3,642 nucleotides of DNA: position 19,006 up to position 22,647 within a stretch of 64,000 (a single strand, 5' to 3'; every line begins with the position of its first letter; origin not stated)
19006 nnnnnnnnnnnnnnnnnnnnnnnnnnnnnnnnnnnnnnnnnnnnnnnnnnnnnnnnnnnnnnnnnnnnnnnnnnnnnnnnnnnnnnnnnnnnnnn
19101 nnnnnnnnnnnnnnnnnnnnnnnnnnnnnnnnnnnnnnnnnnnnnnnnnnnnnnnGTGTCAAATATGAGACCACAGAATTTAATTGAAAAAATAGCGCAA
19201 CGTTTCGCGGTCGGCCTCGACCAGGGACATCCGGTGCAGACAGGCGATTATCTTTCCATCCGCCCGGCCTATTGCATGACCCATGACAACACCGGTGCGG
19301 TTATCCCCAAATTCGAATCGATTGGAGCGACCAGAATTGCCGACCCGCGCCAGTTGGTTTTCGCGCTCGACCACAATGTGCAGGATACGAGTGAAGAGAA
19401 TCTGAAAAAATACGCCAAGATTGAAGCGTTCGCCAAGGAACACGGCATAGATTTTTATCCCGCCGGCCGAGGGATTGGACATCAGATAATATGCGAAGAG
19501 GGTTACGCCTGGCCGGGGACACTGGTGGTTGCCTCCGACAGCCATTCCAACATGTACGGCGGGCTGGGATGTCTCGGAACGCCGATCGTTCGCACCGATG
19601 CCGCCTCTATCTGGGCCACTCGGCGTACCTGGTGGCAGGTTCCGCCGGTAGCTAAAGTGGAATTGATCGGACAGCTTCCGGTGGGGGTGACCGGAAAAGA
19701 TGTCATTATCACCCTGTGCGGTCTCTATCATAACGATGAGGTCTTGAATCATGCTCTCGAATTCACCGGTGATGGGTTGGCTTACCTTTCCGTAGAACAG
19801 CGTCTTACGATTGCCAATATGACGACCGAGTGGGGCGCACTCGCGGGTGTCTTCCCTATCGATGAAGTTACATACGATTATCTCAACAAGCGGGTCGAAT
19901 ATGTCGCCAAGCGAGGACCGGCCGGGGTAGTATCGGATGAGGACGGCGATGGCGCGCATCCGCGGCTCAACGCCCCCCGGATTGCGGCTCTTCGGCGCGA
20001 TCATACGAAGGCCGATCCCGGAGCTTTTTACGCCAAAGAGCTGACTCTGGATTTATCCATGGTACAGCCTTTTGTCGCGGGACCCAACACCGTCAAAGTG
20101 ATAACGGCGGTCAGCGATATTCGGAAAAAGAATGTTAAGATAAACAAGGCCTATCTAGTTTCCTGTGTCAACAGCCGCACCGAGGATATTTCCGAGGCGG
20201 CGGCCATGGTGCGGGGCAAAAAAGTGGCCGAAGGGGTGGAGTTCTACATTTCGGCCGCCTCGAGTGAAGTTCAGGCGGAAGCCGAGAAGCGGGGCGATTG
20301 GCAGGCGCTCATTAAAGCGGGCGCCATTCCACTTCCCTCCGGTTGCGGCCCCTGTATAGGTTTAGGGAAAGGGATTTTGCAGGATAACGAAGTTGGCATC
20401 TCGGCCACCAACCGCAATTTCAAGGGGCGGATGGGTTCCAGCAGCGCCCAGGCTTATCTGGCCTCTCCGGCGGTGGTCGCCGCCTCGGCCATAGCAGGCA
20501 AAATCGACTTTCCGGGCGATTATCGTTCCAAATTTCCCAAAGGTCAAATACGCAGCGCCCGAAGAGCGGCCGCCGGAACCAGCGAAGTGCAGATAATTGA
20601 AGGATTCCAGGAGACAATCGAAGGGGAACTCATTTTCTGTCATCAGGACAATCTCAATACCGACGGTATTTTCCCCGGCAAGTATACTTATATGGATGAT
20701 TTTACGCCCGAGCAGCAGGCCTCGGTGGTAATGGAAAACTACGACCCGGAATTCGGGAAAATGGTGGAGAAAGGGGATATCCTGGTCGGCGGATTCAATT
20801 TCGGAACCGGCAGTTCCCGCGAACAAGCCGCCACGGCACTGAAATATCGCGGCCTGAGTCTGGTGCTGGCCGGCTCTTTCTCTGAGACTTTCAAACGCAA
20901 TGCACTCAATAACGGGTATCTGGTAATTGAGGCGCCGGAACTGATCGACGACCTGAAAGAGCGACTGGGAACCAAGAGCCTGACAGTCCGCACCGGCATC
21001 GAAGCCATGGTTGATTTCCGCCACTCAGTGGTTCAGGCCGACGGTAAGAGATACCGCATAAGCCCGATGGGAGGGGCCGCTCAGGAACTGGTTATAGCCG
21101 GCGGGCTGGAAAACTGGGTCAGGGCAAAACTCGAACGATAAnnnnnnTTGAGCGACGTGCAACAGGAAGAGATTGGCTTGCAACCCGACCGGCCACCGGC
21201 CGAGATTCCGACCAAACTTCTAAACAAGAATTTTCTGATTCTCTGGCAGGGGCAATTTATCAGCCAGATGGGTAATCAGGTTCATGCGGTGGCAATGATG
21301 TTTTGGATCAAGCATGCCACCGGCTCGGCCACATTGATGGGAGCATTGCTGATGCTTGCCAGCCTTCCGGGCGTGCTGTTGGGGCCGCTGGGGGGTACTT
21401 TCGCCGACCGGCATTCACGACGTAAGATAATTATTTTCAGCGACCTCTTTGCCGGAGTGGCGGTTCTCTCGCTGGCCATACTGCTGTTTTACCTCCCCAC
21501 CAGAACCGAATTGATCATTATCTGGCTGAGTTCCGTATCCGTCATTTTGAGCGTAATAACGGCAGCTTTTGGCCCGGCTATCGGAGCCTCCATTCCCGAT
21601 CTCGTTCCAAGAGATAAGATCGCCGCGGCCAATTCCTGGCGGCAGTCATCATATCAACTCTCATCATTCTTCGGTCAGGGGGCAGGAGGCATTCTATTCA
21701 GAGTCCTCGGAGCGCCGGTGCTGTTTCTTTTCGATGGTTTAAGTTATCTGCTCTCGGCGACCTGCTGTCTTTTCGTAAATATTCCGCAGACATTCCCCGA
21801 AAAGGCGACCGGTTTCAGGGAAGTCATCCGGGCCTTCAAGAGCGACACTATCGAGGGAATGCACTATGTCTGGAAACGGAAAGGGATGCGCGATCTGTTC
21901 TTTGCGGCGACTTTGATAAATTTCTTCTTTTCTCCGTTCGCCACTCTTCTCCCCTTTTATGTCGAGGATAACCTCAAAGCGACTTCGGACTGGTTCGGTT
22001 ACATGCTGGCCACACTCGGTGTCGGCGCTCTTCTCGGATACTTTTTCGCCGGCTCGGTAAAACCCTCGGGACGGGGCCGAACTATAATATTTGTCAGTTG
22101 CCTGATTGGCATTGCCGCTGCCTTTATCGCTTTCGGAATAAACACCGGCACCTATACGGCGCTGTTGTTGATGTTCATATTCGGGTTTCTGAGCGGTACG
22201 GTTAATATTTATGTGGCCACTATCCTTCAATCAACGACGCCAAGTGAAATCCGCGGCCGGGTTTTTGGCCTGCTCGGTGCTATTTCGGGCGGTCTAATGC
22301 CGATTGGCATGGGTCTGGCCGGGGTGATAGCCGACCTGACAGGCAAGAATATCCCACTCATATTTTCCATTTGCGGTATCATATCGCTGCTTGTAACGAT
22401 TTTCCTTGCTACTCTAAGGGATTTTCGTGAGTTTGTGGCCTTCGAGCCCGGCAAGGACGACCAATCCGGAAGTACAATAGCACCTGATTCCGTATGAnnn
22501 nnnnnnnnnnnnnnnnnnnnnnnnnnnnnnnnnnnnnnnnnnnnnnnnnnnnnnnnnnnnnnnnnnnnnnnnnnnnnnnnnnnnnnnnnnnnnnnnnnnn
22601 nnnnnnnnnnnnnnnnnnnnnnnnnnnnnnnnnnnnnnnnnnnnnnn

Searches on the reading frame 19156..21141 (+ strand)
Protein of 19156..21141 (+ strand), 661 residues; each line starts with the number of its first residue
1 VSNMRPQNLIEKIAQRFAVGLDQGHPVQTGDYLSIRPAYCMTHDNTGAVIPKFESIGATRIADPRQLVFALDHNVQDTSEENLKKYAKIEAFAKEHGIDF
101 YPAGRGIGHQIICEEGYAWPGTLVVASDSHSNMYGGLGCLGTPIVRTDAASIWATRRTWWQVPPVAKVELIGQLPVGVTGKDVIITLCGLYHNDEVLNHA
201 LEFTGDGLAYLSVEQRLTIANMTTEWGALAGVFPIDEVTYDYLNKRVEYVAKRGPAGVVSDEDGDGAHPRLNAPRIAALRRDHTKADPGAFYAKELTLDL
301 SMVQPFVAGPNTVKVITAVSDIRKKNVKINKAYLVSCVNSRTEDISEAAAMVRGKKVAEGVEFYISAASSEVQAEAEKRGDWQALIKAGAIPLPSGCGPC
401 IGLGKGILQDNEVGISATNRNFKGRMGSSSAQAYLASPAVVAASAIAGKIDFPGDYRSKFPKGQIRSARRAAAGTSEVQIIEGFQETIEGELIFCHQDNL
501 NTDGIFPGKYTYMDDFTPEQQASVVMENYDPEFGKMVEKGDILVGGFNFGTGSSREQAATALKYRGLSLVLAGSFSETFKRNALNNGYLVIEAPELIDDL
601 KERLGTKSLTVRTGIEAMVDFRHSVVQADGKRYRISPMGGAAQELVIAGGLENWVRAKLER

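Call 14: search_protein_families(library=pfam, proteins=[window:19156-21141:+], max_evalue=0.01)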
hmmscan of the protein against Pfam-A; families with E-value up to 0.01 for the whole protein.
window:19156-21141:+ (661 aa): 2 families
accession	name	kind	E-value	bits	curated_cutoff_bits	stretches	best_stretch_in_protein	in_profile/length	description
PF00330.25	Aconitase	-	3.3e-106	356.5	28.7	1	34-448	17-463/463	Aconitase family (aconitate hydratase)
PF00694.25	Aconitase_C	-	8.4e-19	68.6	22.8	1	475-595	16-130/131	Aconitase C-terminal domain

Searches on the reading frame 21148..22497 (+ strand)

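Call 14: search_protein_families(library=pfam, proteins=[window:21148-22497:+], max_evalue=0.01)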
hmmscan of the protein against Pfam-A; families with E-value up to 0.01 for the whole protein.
window:21148-22497:+ (449 aa): 3 families
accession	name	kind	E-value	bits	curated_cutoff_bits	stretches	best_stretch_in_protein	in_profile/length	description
PF07690.21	MFS_1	-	2.2e-46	158.8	33.4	2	35-381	4-340/347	Major Facilitator Superfamily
PF05977.19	MFS_3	-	1.4e-34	119.9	27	1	25-426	8-398/524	Transmembrane secretion effector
PF13347.12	MFS_2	-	1.5e-05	24.2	27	1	41-395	12-381/427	MFS/sugar transport protein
